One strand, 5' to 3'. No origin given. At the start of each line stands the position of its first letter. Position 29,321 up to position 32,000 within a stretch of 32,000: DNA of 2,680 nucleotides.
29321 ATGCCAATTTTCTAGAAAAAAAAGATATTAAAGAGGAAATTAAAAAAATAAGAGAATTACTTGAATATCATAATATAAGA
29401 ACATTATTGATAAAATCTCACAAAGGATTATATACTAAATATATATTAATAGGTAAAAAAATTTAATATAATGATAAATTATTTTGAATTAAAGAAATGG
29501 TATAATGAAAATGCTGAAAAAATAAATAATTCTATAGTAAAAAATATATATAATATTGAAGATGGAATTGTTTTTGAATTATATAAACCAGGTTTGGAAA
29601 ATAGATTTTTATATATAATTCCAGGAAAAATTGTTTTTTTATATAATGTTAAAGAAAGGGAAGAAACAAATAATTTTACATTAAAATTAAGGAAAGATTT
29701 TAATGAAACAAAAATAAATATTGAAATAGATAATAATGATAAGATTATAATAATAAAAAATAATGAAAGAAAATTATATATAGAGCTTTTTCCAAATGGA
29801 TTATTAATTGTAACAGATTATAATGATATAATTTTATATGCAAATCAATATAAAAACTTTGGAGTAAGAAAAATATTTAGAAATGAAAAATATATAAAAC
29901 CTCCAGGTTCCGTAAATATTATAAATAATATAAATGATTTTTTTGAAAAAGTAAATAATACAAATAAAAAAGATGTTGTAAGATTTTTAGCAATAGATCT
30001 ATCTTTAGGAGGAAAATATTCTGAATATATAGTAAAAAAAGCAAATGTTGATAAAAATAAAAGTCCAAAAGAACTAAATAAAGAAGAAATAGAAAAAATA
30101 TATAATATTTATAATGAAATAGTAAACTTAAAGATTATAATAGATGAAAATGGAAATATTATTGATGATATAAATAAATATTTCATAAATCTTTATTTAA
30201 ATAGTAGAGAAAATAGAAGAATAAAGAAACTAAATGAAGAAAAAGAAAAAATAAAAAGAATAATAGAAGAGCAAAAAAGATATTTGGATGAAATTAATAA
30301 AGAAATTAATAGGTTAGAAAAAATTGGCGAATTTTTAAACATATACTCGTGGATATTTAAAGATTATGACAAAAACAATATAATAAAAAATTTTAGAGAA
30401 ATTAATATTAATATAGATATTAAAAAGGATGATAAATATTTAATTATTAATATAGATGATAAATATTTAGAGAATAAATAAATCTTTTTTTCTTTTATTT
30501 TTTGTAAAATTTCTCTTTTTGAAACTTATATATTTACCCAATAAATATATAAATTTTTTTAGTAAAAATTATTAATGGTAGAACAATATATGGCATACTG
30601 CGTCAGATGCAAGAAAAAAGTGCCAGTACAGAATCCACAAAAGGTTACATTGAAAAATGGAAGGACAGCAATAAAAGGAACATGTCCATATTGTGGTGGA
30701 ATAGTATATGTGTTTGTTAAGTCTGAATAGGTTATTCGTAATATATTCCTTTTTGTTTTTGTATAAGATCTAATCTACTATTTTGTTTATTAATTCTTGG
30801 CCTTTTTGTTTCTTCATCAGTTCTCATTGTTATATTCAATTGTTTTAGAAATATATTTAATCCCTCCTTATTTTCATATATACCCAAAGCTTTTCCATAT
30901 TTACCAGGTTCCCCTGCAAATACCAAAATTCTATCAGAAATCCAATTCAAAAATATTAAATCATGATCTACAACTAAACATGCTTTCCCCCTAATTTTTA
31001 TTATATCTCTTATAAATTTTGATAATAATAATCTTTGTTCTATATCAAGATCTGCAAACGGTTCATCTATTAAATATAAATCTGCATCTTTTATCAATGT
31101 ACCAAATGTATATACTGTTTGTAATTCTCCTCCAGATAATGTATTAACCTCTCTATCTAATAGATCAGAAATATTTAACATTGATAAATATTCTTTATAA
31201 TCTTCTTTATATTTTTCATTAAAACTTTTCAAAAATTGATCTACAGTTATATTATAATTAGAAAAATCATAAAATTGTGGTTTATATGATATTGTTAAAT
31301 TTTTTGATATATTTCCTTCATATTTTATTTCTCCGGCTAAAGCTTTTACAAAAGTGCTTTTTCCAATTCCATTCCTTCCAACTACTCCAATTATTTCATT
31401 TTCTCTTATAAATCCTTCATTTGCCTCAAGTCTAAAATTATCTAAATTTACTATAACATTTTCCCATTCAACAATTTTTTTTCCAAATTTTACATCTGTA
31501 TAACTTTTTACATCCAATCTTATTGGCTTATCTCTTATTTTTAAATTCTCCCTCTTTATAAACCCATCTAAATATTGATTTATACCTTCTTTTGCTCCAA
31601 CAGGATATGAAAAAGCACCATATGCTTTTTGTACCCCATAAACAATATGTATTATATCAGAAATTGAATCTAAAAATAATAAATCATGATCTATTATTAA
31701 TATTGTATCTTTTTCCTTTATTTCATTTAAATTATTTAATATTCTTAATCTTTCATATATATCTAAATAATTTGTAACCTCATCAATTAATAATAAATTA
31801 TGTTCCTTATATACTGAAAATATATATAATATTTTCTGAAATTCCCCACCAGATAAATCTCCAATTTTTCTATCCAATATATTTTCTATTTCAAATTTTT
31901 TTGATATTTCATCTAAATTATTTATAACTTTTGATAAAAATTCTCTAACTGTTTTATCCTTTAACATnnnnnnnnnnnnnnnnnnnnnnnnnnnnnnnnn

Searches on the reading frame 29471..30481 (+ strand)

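Call 25: search_protein_families(library=pfam, proteins=[window:29471-30481:+], max_evalue=0.001)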
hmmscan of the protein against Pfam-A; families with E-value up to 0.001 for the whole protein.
window:29471-30481:+ (336 aa): 1 family
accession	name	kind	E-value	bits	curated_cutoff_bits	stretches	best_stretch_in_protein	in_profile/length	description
PF00416.27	Ribosomal_S13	-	6.2e-05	23.8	31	1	166-256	10-102/128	Ribosomal protein S13/S18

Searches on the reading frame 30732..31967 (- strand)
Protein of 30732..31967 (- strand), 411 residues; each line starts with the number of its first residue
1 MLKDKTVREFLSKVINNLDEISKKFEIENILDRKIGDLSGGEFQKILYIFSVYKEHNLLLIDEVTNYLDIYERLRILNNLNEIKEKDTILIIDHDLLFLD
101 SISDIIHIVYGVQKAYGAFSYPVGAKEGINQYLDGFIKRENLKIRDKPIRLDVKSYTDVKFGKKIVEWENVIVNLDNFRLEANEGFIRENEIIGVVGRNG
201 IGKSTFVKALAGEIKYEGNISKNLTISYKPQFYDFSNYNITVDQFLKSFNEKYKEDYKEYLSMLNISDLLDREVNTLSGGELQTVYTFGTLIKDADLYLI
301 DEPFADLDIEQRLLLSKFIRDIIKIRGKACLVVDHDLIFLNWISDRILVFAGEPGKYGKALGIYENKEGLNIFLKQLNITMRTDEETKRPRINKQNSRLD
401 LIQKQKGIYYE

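Call 25: search_protein_families(library=pfam, proteins=[window:30732-31967:-], max_evalue=0.001)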
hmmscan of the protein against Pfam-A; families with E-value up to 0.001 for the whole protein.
window:30732-31967:- (411 aa): 5 families
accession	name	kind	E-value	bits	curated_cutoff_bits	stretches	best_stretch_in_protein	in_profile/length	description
PF00005.33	ABC_tran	-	1.3e-24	87.8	25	2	187-305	8-137/137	ABC transporter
PF02463.25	SMC_N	-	4.4e-06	26.7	40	0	37-109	136-212/220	RecF/RecN/SMC N terminal domain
PF13401.12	AAA_22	-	8.5e-06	26.6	27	0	190-270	5-72/130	AAA domain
PF13304.12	AAA_21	-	3e-05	24.7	27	0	193-211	2-20/304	AAA domain, putative AbiEii toxin, Type IV TA system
PF13173.12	AAA_14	-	0.00077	19.9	27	0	190-258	2-63/129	AAA domain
